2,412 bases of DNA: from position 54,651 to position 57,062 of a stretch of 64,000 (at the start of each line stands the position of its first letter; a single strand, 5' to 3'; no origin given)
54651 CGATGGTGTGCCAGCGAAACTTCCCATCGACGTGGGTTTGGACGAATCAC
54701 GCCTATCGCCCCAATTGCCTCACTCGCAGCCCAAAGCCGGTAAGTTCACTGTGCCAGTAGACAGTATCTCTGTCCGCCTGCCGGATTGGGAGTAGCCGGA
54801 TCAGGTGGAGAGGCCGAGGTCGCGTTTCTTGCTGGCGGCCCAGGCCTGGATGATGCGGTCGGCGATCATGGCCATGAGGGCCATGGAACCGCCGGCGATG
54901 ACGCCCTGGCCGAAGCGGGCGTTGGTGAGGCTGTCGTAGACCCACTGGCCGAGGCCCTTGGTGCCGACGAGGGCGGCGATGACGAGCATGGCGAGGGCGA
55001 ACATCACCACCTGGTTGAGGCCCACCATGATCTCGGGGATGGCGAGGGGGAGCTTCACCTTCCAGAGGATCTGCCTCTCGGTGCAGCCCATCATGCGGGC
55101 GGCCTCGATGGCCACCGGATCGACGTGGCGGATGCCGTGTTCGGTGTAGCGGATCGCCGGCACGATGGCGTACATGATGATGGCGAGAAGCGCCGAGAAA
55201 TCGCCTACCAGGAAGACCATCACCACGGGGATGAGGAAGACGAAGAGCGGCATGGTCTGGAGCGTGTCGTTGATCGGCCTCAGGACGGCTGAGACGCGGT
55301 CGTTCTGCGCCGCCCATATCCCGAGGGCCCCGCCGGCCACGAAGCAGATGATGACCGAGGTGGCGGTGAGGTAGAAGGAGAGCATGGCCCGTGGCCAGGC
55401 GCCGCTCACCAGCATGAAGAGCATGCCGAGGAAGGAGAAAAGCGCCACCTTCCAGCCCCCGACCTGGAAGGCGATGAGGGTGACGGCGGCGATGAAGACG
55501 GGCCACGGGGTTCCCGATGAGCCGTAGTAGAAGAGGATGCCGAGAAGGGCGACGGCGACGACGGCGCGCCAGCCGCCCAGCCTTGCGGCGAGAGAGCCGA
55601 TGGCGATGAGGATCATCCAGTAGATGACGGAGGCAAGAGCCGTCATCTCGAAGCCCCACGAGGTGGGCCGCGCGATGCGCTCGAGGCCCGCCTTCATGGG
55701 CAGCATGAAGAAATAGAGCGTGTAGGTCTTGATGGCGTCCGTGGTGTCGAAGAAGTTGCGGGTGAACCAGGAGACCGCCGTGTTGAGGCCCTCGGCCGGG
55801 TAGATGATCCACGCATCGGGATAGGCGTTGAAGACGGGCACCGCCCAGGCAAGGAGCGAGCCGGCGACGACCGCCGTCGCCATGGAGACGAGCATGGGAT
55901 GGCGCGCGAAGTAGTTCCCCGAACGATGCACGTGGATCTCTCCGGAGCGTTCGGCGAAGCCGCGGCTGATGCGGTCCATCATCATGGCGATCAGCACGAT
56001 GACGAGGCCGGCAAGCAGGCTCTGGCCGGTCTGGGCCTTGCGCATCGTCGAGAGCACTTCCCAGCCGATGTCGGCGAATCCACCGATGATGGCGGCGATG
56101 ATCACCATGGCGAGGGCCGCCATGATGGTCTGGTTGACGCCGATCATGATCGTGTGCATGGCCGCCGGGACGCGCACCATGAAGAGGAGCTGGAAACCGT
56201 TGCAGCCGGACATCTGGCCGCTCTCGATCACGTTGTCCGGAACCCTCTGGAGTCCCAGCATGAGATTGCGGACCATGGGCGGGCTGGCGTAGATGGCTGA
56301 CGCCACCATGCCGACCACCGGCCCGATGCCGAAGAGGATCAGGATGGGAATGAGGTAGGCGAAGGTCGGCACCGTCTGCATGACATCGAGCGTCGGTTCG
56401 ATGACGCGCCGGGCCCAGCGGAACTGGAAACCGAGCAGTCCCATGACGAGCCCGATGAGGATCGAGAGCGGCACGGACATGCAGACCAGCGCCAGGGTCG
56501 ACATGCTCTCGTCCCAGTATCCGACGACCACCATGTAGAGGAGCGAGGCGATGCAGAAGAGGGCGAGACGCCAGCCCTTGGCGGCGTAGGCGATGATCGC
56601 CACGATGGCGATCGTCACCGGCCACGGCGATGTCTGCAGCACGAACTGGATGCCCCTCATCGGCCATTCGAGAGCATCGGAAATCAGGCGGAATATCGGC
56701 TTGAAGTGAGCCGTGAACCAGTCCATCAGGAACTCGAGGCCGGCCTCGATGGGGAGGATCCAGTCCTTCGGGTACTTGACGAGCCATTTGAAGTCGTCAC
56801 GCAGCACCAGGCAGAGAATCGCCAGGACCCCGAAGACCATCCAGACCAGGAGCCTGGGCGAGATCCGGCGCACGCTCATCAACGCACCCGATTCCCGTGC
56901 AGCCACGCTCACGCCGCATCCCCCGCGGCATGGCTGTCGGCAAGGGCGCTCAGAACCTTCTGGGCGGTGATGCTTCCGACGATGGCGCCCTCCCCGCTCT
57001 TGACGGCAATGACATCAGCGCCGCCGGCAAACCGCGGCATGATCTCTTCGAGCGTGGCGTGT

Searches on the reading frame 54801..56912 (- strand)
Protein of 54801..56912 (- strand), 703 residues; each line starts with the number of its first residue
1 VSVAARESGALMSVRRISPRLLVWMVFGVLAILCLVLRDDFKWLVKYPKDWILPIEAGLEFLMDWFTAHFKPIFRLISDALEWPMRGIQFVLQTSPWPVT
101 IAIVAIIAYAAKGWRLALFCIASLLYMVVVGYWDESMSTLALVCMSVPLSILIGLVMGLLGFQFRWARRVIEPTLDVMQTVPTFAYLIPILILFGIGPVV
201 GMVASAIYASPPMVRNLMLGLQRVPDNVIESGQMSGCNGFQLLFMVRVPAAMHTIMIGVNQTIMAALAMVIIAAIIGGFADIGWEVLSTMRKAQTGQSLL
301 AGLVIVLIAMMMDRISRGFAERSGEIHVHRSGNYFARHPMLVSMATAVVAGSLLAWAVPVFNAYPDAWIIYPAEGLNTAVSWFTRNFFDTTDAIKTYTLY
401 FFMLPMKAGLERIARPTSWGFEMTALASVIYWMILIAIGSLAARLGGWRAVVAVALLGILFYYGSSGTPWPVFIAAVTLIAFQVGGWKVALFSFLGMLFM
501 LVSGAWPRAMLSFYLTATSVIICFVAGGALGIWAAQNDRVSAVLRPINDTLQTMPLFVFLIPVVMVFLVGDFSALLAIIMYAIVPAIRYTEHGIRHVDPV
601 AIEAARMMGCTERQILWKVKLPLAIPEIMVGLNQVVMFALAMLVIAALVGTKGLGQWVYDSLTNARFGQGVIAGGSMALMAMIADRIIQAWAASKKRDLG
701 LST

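Call 36: search_protein_families(library=pfam, proteins=[window:54801-56912:-], max_evalue=0.001)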
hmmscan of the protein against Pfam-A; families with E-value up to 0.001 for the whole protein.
window:54801-56912:- (703 aa): 1 family
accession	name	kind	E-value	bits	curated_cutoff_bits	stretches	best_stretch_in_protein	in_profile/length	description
PF00528.27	BPD_transp_1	-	3.8e-39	134.7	26.4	2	528-684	2-171/184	Binding-protein-dependent transport system inner membrane component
